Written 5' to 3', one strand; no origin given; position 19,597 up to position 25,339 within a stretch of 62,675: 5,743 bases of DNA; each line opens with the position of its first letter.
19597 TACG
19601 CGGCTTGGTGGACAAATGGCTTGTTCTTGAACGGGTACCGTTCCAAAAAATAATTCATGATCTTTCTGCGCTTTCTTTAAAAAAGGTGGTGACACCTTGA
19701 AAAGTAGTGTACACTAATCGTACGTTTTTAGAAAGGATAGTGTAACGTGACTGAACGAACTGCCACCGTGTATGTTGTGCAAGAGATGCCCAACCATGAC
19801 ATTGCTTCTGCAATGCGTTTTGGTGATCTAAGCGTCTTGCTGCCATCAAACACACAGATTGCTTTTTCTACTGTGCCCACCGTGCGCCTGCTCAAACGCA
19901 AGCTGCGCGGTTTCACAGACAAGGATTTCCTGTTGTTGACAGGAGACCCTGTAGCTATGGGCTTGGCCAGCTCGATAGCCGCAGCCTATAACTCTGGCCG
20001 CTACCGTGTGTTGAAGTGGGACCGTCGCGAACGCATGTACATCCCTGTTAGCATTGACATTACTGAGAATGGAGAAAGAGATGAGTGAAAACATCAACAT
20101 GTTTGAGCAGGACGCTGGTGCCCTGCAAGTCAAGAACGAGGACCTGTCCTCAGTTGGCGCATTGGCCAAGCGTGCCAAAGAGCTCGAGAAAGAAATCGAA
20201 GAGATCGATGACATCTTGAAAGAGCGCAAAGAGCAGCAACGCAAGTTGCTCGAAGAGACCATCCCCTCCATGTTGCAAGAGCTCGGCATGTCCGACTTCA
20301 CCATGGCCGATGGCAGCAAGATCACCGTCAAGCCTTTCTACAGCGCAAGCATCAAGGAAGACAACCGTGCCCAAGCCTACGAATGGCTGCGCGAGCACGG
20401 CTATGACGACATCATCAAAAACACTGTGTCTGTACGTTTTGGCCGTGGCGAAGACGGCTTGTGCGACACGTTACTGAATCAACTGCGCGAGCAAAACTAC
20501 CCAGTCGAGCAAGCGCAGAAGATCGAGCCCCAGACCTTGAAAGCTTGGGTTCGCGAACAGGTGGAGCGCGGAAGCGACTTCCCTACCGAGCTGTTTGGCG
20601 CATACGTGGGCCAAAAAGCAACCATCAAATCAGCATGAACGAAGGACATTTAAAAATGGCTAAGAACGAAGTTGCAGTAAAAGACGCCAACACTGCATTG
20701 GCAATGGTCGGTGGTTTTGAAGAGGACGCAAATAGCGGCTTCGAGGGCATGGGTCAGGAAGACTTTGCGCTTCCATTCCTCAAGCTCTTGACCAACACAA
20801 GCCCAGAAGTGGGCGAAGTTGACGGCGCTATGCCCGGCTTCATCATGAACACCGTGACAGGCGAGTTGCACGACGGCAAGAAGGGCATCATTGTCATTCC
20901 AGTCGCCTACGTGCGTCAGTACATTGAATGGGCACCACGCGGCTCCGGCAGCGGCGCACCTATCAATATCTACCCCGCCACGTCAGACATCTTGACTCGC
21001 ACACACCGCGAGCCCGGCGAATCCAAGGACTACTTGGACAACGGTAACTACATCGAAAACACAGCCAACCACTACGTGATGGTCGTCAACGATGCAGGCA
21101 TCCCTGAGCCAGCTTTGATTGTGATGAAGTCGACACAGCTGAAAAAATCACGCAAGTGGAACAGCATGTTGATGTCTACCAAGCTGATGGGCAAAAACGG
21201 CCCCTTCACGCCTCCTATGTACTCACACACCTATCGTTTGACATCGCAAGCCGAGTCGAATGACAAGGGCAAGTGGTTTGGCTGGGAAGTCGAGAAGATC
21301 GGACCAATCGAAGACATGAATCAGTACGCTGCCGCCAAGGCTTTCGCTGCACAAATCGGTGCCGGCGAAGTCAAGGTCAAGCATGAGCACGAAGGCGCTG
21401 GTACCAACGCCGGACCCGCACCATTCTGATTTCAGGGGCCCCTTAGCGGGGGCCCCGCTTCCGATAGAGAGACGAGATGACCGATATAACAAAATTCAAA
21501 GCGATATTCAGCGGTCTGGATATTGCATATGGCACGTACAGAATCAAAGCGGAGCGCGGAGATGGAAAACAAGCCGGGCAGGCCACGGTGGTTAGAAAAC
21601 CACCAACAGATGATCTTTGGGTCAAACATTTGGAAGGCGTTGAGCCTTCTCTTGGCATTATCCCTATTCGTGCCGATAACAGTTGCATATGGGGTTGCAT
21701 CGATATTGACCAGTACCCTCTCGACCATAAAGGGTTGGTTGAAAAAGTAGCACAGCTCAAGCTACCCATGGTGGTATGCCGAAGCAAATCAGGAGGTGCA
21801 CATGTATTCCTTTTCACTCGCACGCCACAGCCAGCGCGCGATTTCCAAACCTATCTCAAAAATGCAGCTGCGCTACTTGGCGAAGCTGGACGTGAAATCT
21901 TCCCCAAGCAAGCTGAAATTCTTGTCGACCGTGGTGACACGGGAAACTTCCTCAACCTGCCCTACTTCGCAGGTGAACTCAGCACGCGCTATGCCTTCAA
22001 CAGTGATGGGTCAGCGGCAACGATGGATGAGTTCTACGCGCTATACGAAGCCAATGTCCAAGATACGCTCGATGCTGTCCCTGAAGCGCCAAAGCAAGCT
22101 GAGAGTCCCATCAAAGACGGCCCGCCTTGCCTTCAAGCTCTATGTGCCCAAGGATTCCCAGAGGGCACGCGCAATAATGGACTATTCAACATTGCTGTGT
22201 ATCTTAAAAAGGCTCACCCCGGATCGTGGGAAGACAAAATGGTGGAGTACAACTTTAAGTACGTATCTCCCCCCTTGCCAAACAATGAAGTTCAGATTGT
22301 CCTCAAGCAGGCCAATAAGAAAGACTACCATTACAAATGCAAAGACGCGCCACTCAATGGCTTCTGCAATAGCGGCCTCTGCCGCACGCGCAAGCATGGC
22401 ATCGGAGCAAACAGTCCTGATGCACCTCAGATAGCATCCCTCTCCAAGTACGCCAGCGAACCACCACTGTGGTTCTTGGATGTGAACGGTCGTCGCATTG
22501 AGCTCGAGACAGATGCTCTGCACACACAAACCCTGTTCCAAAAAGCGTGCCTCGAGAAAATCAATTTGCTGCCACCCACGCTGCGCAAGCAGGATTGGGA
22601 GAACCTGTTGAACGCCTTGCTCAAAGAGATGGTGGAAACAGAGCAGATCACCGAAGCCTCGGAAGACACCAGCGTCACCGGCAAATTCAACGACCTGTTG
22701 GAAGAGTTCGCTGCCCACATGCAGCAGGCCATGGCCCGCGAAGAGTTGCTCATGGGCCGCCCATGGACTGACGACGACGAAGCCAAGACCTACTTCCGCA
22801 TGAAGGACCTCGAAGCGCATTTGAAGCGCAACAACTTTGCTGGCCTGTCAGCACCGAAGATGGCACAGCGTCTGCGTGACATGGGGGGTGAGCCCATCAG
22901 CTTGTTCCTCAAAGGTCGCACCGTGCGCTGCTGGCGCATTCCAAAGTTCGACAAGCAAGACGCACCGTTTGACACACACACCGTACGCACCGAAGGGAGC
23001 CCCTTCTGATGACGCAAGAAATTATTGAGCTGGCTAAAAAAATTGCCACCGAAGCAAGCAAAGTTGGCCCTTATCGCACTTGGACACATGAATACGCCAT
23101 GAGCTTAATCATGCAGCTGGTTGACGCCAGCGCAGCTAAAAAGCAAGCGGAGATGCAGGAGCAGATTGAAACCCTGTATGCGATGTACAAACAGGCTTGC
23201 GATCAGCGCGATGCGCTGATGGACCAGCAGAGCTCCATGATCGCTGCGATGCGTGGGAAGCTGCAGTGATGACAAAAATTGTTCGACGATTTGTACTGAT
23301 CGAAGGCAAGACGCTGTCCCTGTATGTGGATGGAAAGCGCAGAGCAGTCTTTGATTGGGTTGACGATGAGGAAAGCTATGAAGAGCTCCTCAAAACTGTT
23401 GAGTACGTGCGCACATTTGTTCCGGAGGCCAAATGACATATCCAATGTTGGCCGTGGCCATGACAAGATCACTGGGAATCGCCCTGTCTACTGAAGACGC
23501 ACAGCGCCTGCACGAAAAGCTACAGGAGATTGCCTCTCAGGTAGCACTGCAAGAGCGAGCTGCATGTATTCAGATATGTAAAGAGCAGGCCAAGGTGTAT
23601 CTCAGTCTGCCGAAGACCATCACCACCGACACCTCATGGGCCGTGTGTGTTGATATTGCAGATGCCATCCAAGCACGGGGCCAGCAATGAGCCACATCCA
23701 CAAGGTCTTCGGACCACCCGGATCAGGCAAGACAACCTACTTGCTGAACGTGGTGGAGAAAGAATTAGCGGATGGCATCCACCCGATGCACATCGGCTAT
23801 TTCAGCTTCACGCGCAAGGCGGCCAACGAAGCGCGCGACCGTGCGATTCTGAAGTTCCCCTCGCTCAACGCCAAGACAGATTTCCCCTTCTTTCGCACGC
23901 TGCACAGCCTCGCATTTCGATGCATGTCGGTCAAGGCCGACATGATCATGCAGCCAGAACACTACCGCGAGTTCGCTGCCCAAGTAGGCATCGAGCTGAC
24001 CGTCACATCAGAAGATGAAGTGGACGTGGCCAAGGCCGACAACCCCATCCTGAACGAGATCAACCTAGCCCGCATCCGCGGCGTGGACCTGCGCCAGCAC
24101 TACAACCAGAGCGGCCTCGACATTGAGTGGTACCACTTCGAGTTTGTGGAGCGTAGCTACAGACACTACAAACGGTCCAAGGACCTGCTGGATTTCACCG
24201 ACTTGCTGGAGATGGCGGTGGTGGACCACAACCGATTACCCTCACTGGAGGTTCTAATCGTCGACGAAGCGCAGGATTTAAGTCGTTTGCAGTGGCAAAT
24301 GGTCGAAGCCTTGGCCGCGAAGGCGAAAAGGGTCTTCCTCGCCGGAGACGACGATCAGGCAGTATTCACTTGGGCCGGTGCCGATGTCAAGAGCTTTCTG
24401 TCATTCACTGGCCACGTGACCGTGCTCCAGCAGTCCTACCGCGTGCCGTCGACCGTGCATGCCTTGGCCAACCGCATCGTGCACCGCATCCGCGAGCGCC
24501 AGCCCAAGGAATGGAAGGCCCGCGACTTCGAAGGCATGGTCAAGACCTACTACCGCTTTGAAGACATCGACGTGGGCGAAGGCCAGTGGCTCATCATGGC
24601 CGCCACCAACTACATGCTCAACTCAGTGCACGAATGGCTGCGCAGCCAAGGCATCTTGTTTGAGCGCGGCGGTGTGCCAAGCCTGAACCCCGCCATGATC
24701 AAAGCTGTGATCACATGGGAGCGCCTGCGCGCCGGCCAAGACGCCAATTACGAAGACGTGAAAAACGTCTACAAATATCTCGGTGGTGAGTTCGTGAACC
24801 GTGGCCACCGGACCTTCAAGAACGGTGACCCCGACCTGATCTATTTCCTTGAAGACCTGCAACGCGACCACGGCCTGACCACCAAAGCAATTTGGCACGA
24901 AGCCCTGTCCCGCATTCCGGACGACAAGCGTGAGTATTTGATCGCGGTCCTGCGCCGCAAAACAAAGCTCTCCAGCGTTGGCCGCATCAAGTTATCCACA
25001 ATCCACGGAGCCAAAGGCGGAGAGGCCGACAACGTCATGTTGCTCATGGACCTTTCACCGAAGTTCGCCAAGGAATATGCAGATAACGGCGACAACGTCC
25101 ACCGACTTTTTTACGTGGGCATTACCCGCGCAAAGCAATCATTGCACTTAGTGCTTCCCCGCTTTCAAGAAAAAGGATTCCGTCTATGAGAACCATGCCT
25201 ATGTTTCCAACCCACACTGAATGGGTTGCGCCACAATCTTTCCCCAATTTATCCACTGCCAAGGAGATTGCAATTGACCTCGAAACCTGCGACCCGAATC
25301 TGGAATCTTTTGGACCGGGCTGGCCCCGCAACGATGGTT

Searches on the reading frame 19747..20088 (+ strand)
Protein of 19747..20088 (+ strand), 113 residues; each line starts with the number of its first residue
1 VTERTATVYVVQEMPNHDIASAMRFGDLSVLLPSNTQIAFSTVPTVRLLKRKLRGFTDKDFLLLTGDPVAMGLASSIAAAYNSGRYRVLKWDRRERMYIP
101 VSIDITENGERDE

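Call 50: search_protein_families(library=pfam, proteins=[window:19747-20088:+], max_evalue=0.01)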
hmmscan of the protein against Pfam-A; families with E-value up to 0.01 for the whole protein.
window:19747-20088:+ (113 aa): 1 family
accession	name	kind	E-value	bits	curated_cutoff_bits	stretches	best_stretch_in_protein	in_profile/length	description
PF23992.1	Pam3_gp32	-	1.3e-28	99.5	27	1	7-104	2-107/108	Phage Pam3 gp32-like protein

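Call 57: search_protein_families(library=phrogs, proteins=[window:19747-20088:+], max_evalue=0.01)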
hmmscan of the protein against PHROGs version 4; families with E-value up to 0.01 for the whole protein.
window:19747-20088:+ (113 aa): 1 family
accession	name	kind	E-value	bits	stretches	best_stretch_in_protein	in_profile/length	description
phrog_5888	-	unknown function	3.6e-26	92.4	1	7-110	3-116/118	-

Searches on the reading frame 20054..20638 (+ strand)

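Call 50: search_protein_families(library=pfam, proteins=[window:20054-20638:+], max_evalue=0.01)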
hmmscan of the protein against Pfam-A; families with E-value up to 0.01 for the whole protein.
window:20054-20638:+ (194 aa): 2 families
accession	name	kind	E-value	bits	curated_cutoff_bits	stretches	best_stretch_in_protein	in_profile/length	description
PF23984.1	DUF7307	-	1.7e-36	125.4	27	1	36-192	4-128/129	Pam3 gp33-like protein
PF00435.27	Spectrin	-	0.0062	17.4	29.9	0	5-69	5-71/105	Spectrin repeat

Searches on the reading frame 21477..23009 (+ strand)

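Call 50: search_protein_families(library=pfam, proteins=[window:21477-23009:+], max_evalue=0.01)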
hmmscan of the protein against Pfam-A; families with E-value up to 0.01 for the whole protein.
window:21477-23009:+ (510 aa): 1 family
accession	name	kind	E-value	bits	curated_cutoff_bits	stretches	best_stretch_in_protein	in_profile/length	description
PF22548.2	AEP-TOTE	-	1e-11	45.3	27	1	42-173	60-199/230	TOTE conflict system, Archaeo-Eukaryotic Primase domain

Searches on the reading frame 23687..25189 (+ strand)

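Call 50: search_protein_families(library=pfam, proteins=[window:23687-25189:+], max_evalue=0.01)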
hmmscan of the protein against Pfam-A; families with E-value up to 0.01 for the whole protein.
window:23687-25189:+ (500 aa): 12 families
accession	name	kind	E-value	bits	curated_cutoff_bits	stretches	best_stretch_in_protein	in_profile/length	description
PF00580.27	UvrD-helicase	-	2.6e-29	103.2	23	1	7-242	18-268/271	UvrD/REP helicase N-terminal domain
PF13245.12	AAA_19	-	4.4e-17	62.9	25.1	1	4-226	13-130/134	AAA domain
PF13361.12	UvrD_C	-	3.6e-12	46.8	25.6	1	429-488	282-345/350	UvrD-like helicase C-terminal domain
PF01443.25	Viral_helicase1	-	8.8e-10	39.2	21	0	428-489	171-227/228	Viral superfamily 1 RNA helicase core domain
PF13604.12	AAA_30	-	1.1e-09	38.7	27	1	180-274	82-174/191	AAA domain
PF13538.12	UvrD_C_2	-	1.6e-08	34.7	27.4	1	436-489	4-52/52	UvrD-like helicase C-terminal domain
PF13401.12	AAA_22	-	4.2e-06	27.5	27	1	6-209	9-104/130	AAA domain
PF13086.12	AAA_11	-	0.0001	22.6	27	0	4-95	19-99/257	AAA domain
PF13173.12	AAA_14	-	0.001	19.5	27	0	7-53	7-49/129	AAA domain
PF01637.24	ATPase_2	-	0.0011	19.2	33.2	0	3-35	21-50/225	ATPase domain predominantly from Archaea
PF15119.11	APOC4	-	0.0015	19.2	27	1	252-314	19-82/94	Apolipoprotein C4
PF13479.12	AAA_24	-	0.0037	17.6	27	0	166-244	44-117/195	AAA domain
